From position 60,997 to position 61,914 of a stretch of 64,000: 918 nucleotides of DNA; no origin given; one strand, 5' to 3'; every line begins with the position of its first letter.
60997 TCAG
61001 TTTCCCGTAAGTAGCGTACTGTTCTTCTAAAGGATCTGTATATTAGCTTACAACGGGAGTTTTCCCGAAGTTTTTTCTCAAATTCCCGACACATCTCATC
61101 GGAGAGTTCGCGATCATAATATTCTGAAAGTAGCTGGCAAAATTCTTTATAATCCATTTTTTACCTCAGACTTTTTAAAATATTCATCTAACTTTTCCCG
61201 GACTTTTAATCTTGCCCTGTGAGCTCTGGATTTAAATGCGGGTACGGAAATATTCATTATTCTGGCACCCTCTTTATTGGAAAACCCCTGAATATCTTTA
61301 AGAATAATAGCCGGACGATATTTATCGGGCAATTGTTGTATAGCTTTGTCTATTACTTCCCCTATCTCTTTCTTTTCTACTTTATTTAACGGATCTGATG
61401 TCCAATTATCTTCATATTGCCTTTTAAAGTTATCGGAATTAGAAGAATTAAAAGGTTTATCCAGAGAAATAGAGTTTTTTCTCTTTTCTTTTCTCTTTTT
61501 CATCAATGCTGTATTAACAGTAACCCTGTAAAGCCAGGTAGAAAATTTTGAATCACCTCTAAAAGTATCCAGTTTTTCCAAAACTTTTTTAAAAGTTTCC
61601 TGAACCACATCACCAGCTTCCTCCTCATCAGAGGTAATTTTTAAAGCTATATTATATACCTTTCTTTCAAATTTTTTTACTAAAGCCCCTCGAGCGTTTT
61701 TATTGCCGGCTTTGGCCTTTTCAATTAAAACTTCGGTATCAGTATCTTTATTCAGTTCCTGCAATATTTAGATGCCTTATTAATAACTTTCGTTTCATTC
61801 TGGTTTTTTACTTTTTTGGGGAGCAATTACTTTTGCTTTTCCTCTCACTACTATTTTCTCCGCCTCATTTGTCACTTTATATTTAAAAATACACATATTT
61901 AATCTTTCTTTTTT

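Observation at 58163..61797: Local ECF-sigma heat-shock regulon defined by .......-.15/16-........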

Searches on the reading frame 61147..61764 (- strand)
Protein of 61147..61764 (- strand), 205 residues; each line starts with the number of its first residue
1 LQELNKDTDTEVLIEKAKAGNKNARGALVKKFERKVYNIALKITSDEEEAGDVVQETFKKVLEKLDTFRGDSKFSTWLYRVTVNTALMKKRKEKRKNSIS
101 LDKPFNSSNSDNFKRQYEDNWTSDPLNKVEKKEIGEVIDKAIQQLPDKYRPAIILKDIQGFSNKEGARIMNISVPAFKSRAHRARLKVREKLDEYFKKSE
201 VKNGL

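Call 4: search_protein_families(library=pfam, proteins=[window:61147-61764:-])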
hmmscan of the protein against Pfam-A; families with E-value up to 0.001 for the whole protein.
window:61147-61764:- (205 aa): 3 families
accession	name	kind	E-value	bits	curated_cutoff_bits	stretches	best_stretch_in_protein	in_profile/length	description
PF04542.20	Sigma70_r2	-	5.5e-18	65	24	1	28-95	1-70/71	Sigma-70 region 2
PF08281.18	Sigma70_r4_2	-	1.7e-14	53.6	25.7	1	137-187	3-53/54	Sigma-70, region 4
PF07638.17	Sigma70_ECF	-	9.7e-05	22.8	21.1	1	13-193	7-184/185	ECF sigma factor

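Call 5: search_protein_families(library=ncbifam, proteins=[window:61147-61764:-], max_evalue=0.01)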
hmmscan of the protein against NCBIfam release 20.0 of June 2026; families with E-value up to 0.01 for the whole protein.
window:61147-61764:- (205 aa): 105 families (the best 25 are shown)
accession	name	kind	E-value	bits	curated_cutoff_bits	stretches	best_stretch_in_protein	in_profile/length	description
NF008888.0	PRK11922.1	equivalog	1.4e-42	145.9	204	1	7-196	14-200/231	RNA polymerase sigma factor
NF007223.0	PRK09641.1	equivalog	7.2e-40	136.8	209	1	11-193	6-185/187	RNA polymerase sigma factor SigW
TIGR02939.1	RpoE_Sigma70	equivalog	1.1e-37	129.9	236.15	1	7-192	5-186/190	RNA polymerase sigma factor RpoE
NF004113.0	PRK05602.1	equivalog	5.5e-35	120.9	208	1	4-195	27-204/211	RNA polymerase sigma factor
TIGR02948.1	SigW_bacill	equivalog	5.7e-35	121.1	243.1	1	13-193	8-185/187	RNA polymerase sigma factor SigW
NF007225.0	PRK09643.1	equivalog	1.3e-34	119.7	190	1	5-200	10-190/204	RNA polymerase sigma factor SigM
TIGR02950.1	SigM_subfam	subfamily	2.2e-31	108.8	147.95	1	28-191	5-157/159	RNA polymerase sigma factor, SigM family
NF007216.0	PRK09638.1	equivalog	3.6e-30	105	194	1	8-193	3-175/180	RNA polymerase sigma factor SigY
NF009166.1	PRK12513.1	equivalog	4.1e-30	104.9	206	1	6-196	5-190/193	RNA polymerase sigma factor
TIGR02937.1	sigma70-ECF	superfamily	4.8e-30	104.4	42.9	1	24-192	2-165/165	sigma-70 family RNA polymerase sigma factor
NF009171.0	PRK12518.1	equivalog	1.8e-29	102.9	208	1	7-193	12-185/191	RNA polymerase sigma factor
TIGR02985.1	Sig70_bacteroi1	subfamily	1.1e-27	97.2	126.4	1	27-192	5-162/162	RNA polymerase sigma-70 factor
NF058625.1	sigma_PG0214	equivalog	9.4e-27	93.8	130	1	29-194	10-163/170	GFO_1088 family ECF-type sigma factor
TIGR02959.1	SigZ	equivalog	2.7e-25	89.1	168.65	1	31-194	3-150/170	RNA polymerase sigma factor SigZ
TIGR02947.1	SigH_actino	hypoth_equivalog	3e-24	85.8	251.55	1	32-198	20-185/193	RNA polymerase sigma-70 factor, TIGR02947 family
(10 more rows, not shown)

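Call 8: find_homologous_proteins(query=window:61147-61764:-, max_evalue=1e-10)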
Query window:61147-61764:- (205 aa): 380 proteins with E <= 1e-10 among 1272 candidates; the best 120 are listed.
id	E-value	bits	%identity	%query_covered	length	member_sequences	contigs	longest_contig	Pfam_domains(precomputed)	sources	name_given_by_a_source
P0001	2.5e-125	434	100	100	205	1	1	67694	PF04542.21,PF08281.19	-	-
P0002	5.4e-95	335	78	97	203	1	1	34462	PF04542.21,PF08281.19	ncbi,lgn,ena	-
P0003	9.0e-59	217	52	96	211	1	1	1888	PF07638.18,PF04545.23,PF04542.21,PF08281.19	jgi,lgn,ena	-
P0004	2.2e-58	215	53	91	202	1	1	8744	PF07638.18,PF04542.21,PF12645.14,PF08281.19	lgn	-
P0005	1.1e-55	207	51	90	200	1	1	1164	PF07638.18,PF04545.23,PF04542.21,PF12645.14,PF08281.19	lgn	-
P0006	4.0e-52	195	46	96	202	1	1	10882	PF07638.18,PF04545.23,PF04542.21,PF12645.14,PF08281.19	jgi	jgi:RNA polymerase sigma-70 factor (ECF subfamily)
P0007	2.4e-50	189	48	91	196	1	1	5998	PF07638.18,PF04545.23,PF04542.21,PF08281.19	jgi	jgi:RNA polymerase sigma-70 factor (ECF subfamily)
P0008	3.3e-48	182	49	97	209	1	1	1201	PF07638.18,PF04545.23,PF04542.21,PF12645.14,PF08281.19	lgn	-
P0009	3.4e-48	182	49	97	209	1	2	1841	PF07638.18,PF04545.23,PF04542.21,PF12645.14,PF08281.19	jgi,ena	-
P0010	7.7e-48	181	50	91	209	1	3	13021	PF07638.18,PF04545.23,PF04542.21,PF12645.14,PF08281.19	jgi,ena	-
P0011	4.2e-43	166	44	94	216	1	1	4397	PF07638.18,PF04545.23,PF04542.21,PF12645.14,PF08281.19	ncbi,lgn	ncbi:MAG: sigma-70 family RNA polymerase sigma factor [Endomicrobiia bacterium]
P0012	2.1e-42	163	42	94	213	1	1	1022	PF07638.18,PF04545.23,PF04542.21,PF12645.14,PF08281.19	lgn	-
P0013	9.2e-42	161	45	93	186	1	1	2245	PF07638.18,PF04545.23,PF04542.21,PF12645.14,PF08281.19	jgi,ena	-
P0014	1.7e-40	157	45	83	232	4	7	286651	PF04545.23,PF04542.21,PF08281.19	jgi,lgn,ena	jgi:RNA polymerase sigma-70 factor (ECF subfamily)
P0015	1.0e-39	155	42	95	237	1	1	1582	PF04545.23,PF04542.21,PF12645.14,PF08281.19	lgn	-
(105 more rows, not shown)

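Call 10: find_encoding_contigs(protein=P0002, flank=10000, max_places=3)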
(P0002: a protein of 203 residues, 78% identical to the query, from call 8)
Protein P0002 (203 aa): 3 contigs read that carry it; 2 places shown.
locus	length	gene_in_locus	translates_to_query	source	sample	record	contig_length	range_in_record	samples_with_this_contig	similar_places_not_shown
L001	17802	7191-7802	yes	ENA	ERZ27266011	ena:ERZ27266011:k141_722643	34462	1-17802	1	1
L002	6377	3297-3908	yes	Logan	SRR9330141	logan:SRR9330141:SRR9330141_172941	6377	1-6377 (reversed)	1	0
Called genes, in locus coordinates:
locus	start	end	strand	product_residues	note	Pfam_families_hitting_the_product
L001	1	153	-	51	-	?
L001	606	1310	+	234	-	-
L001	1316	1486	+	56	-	-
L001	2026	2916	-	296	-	-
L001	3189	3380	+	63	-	PF00313:CSD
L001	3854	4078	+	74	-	PF00072:Response_reg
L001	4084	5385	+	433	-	PF19425:Csd3_N2, PF01551:Peptidase_M23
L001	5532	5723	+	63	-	PF00313:CSD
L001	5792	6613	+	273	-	PF00685:Sulfotransfer_1, PF13469:Sulfotransfer_3 (weak)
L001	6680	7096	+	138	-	PF01575:MaoC_dehydratas, PF13452:FAS1_DH_region (weak)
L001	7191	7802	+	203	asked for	PF04542:Sigma70_r2, PF08281:Sigma70_r4_2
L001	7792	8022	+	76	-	-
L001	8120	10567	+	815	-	PF01564:Spermine_synth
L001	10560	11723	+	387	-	PF04055:Radical_SAM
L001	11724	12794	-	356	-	PF04055:Radical_SAM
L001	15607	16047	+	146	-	PF00011:HSP20, PF17886:ArsA_HSP20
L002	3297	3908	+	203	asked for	PF04542:Sigma70_r2, PF08281:Sigma70_r4_2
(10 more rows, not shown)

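Call 11: find_encoding_contigs(protein=P0006, flank=10000, max_places=3)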
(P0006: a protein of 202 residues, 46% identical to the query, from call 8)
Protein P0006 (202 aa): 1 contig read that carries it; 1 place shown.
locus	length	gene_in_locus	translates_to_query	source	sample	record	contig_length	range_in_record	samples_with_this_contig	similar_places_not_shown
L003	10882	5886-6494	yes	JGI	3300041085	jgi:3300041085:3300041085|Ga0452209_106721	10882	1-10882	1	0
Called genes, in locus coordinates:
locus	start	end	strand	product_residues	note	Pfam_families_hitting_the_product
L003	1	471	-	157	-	?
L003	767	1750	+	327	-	-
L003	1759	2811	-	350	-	PF00224:PK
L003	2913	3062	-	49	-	PF18930:DUF5679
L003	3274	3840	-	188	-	PF13386:DsbD_2 (weak)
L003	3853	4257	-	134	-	PF01402:RHH_1 (weak), PF08753:NikR_C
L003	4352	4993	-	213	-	-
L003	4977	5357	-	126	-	-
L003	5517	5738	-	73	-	PF01169:GDT1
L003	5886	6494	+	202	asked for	PF07638:Sigma70_ECF (faint), PF12645:HTH_16 (weak), PF04542:Sigma70_r2, PF08281:Sigma70_r4_2, PF04545:Sigma70_r4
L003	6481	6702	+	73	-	-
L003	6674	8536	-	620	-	PF00005:ABC_tran, PF02463:SMC_N (faint), PF03193:RsgA_GTPase (faint), PF13555:AAA_29 (faint), PF01926:MMR_HSR1 (faint), PF05729:NACHT (faint), PF12848:ABC_tran_Xtn, PF00005:ABC_tran, +2 more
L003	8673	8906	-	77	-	-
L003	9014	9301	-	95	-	PF08274:Zn_Ribbon_YjdM (weak)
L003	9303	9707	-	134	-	PF08327:AHSA1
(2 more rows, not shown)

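Call 12: find_encoding_contigs(protein=P0010, flank=10000, max_places=3)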
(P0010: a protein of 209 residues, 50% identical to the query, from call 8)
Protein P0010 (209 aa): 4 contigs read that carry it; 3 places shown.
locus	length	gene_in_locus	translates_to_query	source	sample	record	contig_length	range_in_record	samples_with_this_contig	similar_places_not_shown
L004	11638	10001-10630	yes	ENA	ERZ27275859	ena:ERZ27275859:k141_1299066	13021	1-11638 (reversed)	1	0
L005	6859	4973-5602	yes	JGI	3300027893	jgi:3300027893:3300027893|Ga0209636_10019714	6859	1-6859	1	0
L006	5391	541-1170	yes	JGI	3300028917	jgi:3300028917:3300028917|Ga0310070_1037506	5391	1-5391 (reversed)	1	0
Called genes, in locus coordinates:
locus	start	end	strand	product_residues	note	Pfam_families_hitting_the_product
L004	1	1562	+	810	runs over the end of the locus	PF00521:DNA_topoisoIV, PF03989:DNA_gyraseA_C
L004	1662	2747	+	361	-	PF01364:Peptidase_C25 (weak)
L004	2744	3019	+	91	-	-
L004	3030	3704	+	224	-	PF01694:Rhomboid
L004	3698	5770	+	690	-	PF17191:RecG_wedge, PF01336:tRNA_anti-codon, PF04851:ResIII, PF00270:DEAD, PF00271:Helicase_C, PF22590:Cas3-like_C_2, PF19833:RecG_dom3_C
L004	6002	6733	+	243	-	PF13489:Methyltransf_23 (weak), PF13847:Methyltransf_31, PF08241:Methyltransf_11, PF08242:Methyltransf_12, PF13649:Methyltransf_25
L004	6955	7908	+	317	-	PF04055:Radical_SAM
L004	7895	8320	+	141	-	PF01980:TrmO_N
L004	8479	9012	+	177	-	PF02915:Rubrerythrin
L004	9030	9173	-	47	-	-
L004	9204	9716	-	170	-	PF01965:DJ-1_PfpI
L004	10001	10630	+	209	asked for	PF07638:Sigma70_ECF, PF12645:HTH_16 (weak), PF04542:Sigma70_r2, PF08281:Sigma70_r4_2, PF04545:Sigma70_r4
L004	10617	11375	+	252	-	PF13490:zf-HC2, PF00011:HSP20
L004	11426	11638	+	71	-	?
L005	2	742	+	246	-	?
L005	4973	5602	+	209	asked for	PF07638:Sigma70_ECF, PF12645:HTH_16 (weak), PF04542:Sigma70_r2, PF08281:Sigma70_r4_2, PF04545:Sigma70_r4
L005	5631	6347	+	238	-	PF00011:HSP20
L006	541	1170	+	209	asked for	PF07638:Sigma70_ECF, PF12645:HTH_16 (weak), PF04542:Sigma70_r2, PF08281:Sigma70_r4_2, PF04545:Sigma70_r4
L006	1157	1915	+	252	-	PF13490:zf-HC2, PF00011:HSP20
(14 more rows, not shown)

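Call 13: find_encoding_contigs(protein=P0004, flank=10000, max_places=3)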
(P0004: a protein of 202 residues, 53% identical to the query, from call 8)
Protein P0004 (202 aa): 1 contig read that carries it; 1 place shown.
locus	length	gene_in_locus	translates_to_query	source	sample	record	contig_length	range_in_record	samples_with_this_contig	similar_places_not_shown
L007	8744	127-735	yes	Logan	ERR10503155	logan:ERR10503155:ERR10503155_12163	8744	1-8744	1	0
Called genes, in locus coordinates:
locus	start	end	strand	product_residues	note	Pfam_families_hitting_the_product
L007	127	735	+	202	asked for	PF07638:Sigma70_ECF, PF12645:HTH_16, PF04542:Sigma70_r2, PF08281:Sigma70_r4_2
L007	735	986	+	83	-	-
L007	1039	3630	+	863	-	PF02861:Clp_N, PF13191:AAA_16 (weak), PF23569:NBD_SMAX1, PF00004:AAA, PF17871:AAA_lid_9, PF07724:AAA_2, PF07728:AAA_5, PF10431:ClpB_D2-small, +10 more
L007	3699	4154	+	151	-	PF27746:Small_heat_shock_put (weak), PF00011:HSP20, PF17886:ArsA_HSP20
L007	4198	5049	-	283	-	PF14238:DUF4340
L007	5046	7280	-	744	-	PF12679:ABC2_membrane_2, PF23357:DUF7088, PF09822:ABC_transp_aux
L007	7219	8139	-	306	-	PF00005:ABC_tran, PF13304:AAA_21, PF13732:DrrA1-3_C (weak)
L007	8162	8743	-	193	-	?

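Call 18: find_related_loci(query=A1, collection=genome_contigs, flank=10000)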
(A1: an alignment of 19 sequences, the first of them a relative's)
Query A1 (205 aa) in genome_contigs; peptide patterns used: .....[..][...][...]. (x = any residue, [..] = any of these).
600 stretches matched a pattern (row limit reached: there are more); 591 encode a relative of the query (tblastn E <= 1e-3); the best 80 are kept; 80 distinct loci.
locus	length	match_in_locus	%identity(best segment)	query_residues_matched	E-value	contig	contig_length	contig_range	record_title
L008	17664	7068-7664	78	7-205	2e-102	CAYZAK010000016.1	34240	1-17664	MAG TPA_asm: uncultured bacterium isolate binchicken_co32_211 genome assembly, contig: NODE_1526_length_34240_cov_17.677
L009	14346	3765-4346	45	4-203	3e-50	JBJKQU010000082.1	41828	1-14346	MAG: Candidatus Kryptoniota bacterium isolate Bin_42 S1Ck127_2922457_flag_0_multi_10.9952_len_41828, whole genome shotgu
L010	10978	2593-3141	43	13-198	4e-47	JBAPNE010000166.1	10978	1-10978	MAG: Candidatus Kryptoniota bacterium isolate MFD01124_ilm_asm_bin8 k127_52649, whole genome shotgun sequence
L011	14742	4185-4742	41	11-198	3e-45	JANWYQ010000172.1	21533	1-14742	MAG: Caldilineales bacterium isolate SKYG74 k141_233726, whole genome shotgun sequence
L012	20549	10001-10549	42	9-197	2e-43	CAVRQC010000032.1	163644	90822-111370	MAG: uncultured Ignavibacteriales bacterium isolate MFD02923.bin.1.144 genome assembly, contig: contig_9664, whole genom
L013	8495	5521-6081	40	7-196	3e-43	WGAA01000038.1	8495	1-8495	MAG: Anaerolineae bacterium isolate S143_38 k151_139375, whole genome shotgun sequence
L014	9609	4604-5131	41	13-193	7e-42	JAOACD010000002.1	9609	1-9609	MAG: Melioribacter sp. isolate SKW195 k141_1649154, whole genome shotgun sequence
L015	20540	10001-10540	38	11-192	1e-41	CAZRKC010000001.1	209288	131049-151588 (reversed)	MAG TPA_asm: uncultured Candidatus Sumerlaeota bacterium isolate binchicken_co257_8 genome assembly, contig: NODE_97_len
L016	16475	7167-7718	37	13-199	5e-40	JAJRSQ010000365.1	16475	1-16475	MAG: Chloroflexota bacterium isolate Dive96_bin1.126 k141_3836249, whole genome shotgun sequence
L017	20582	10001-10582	37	8-203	7e-40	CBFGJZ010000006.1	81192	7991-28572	MAG: candidate division WOR-3 bacterium isolate SZTDM_202302_bins_70.1 genome assembly, contig: NODE_6_length_81192_cov_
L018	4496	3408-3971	35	13-200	3e-39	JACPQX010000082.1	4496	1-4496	MAG: Candidatus Methylomirabilis oxygeniifera isolate NC_groundwater_664_Ag_B-0.1um_62_56 B_1_S1_Biohub_coassembly_k141_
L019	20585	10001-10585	35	7-196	2e-37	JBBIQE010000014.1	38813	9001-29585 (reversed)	MAG: Candidatus Methylomirabilis sp. isolate BQS170218_bin_319 NODE_781_length_38813_cov_2.17795, whole genome shotgun s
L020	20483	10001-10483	36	28-197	8e-37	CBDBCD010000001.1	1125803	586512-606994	MAG: Dehalococcoidia bacterium isolate 18480985-e817-4171-aff3-d89334621982 genome assembly, contig: contig_1, whole gen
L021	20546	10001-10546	35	13-201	1e-36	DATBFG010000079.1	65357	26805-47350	MAG TPA_asm: Terriglobales bacterium isolate SMAG_U3805 k141_2851599, whole genome shotgun sequence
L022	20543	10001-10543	35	13-202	8e-36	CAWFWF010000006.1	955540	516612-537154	MAG: uncultured Acidobacteriota bacterium isolate MFD09368.bin.1.227 genome assembly, contig: contig_4602, whole genome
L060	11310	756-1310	33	5-192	1e-29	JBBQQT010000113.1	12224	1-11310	MAG: Burkholderiales bacterium isolate Co_metawrap_1604 Cmw_1604_k141_6671530_length_12224_cov_8.9974, whole genome shot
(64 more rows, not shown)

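Call 25: find_related_loci(query=A2, collection=metagenome_contigs, flank=10000)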
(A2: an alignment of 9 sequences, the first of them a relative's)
Query A2 (205 aa) in metagenome_contigs; peptide patterns used: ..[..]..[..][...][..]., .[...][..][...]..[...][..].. (x = any residue, [..] = any of these).
600 stretches matched a pattern (row limit reached: there are more); 592 encode a relative of the query (tblastn E <= 1e-3); the best 80 are kept; 80 distinct loci.
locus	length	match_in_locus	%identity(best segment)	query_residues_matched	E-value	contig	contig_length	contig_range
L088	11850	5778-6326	47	13-198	2e-47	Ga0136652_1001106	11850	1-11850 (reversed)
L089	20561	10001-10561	37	13-202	1e-42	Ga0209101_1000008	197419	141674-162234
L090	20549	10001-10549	38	11-196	2e-41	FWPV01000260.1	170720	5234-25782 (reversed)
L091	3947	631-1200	41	13-205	6e-41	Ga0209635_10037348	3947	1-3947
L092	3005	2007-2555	35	11-196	3e-39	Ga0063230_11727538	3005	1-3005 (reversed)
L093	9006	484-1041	42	8-201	2e-38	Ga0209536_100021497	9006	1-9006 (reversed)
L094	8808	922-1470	35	4-192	7e-38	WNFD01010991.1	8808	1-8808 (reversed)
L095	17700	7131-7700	36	7-204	7e-38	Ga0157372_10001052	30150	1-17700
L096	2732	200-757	36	9-202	1e-37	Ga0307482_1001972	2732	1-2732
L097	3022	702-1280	36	8-197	5e-37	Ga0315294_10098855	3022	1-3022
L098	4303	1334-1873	36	7-194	8e-37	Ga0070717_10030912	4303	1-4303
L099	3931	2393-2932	40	11-192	2e-36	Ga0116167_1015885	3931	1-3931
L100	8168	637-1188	35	3-192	2e-36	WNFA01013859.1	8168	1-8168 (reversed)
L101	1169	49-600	35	14-198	5e-38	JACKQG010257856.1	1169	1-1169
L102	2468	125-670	35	5-192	3e-36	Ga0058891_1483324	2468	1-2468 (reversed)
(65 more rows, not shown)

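Call 53: search_solved_structures(query=window:61147-61764:-, max_evalue=0.00001)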
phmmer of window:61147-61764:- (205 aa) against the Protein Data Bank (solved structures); distinct sequences matched with E-value up to 0.00001: 21.
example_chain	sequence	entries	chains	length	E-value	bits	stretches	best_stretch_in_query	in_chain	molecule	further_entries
8z6g_B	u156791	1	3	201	1.3e-25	93.8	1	9-194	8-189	RNA polymerase sigma factor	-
1or7_A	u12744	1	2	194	1.4e-25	93.8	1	8-193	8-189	RNA polymerase sigma-E factor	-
6in7_B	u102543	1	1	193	1.6e-25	93.6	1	9-193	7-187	RNA polymerase sigma-H factor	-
6jbq_F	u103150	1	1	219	2.1e-25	93.1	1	8-193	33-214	ECF RNA polymerase sigma-E factor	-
5wuq_A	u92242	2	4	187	3.1e-22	82.8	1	14-192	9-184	ECF RNA polymerase sigma factor SigW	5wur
5zx2_F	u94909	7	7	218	5.3e-16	62.5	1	35-193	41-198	ECF RNA polymerase sigma factor SigH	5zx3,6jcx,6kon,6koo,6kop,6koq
6jcy_F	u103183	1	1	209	3.6e-15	59.8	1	35-193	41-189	ECF RNA polymerase sigma factor SigH,ECF RNA polymerase sigma factor SigE,ECF RNA polymera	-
7qh5_A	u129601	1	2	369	1.1e-14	58.3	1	15-194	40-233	RNA polymerase sigma factor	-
9m9d_F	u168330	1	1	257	1.8e-14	57.5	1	27-193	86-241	ECF RNA polymerase sigma factor SigE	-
2map_A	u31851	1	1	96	1.9e-14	57.5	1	9-87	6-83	RNA polymerase sigma factor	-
9m9e_F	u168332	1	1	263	2e-14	57.4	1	27-193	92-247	ECF RNA polymerase sigma factor SigE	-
9m98_F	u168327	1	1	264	2e-14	57.4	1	27-193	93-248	ECF RNA polymerase sigma factor SigE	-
2mao_A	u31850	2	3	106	2.4e-14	57.1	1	9-87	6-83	RNA polymerase sigma factor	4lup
5or5_A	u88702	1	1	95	2.4e-12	50.6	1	9-87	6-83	ECF RNA polymerase sigma-E factor,ECF RNA polymerase sigma factor SigW,ECF RNA polymerase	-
4cxf_A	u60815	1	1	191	6.9e-12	49.1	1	8-194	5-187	RNA POLYMERASE SIGMA FACTOR CNRH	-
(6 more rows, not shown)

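Call 64: search_solved_structures(query=window:61147-61764:-, max_evalue=1e-20, show_alignments=2)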
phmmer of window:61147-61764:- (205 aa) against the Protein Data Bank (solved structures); distinct sequences matched with E-value up to 1e-20: 5.
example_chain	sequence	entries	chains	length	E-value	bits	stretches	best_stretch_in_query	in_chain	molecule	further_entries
8z6g_B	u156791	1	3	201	1.3e-25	93.8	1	9-194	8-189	RNA polymerase sigma factor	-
1or7_A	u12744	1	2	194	1.4e-25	93.8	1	8-193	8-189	RNA polymerase sigma-E factor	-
6in7_B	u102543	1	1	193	1.6e-25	93.6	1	9-193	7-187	RNA polymerase sigma-H factor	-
6jbq_F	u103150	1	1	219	2.1e-25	93.1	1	8-193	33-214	ECF RNA polymerase sigma-E factor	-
5wuq_A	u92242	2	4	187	3.1e-22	82.8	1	14-192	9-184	ECF RNA polymerase sigma factor SigW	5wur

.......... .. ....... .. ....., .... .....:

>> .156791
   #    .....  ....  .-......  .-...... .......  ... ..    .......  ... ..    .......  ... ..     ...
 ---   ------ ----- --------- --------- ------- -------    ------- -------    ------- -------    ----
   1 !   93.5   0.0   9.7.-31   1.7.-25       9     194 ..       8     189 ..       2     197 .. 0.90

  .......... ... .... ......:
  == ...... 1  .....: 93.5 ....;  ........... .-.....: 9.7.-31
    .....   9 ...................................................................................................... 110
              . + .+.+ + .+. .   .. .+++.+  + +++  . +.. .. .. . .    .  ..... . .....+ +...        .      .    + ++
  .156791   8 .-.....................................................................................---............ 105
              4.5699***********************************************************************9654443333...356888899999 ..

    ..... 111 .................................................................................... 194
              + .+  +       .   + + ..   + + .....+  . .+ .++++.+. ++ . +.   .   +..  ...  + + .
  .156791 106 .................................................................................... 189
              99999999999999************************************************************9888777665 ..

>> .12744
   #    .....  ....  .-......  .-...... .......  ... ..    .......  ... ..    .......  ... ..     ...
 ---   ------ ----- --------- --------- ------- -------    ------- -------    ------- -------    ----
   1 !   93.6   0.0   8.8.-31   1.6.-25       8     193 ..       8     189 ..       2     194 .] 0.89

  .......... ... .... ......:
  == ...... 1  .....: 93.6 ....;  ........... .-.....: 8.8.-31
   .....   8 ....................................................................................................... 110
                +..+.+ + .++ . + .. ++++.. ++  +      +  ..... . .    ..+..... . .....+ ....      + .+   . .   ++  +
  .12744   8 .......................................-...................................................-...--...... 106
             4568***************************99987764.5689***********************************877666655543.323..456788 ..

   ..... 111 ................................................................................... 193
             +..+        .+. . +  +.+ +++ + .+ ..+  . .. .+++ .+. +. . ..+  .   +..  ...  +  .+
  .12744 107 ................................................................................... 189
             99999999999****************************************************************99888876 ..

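Call 69: find_encoding_contigs(protein=P0003, flank=10000, max_places=2)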
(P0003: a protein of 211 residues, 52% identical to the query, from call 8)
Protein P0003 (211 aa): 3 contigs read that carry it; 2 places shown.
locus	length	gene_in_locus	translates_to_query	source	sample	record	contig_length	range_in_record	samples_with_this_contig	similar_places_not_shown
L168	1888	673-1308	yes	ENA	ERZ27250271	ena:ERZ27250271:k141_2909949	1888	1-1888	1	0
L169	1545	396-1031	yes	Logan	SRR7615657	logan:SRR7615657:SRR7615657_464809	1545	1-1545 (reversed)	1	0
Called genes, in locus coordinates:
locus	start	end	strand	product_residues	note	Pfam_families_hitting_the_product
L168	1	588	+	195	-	?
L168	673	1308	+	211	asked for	PF07638:Sigma70_ECF (weak), PF04542:Sigma70_r2, PF04545:Sigma70_r4 (weak), PF08281:Sigma70_r4_2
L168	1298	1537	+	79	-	-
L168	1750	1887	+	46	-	?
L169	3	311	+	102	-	?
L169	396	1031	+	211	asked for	PF07638:Sigma70_ECF (weak), PF04542:Sigma70_r2, PF04545:Sigma70_r4 (weak), PF08281:Sigma70_r4_2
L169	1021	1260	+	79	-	-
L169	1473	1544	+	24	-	?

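Call 70: find_encoding_contigs(protein=P0007, flank=10000, max_places=2)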
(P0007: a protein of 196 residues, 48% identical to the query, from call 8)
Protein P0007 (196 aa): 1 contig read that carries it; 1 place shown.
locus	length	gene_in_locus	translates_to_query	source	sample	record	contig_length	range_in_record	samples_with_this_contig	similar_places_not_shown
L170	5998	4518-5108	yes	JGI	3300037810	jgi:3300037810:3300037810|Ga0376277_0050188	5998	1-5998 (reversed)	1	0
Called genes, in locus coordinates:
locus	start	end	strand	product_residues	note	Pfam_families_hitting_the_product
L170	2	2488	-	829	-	?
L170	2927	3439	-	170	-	PF06559:DCD_N (weak), PF22769:DCD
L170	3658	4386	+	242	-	-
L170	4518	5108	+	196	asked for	PF07638:Sigma70_ECF (weak), PF04542:Sigma70_r2, PF08281:Sigma70_r4_2, PF04545:Sigma70_r4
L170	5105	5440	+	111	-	-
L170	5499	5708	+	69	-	-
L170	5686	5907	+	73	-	-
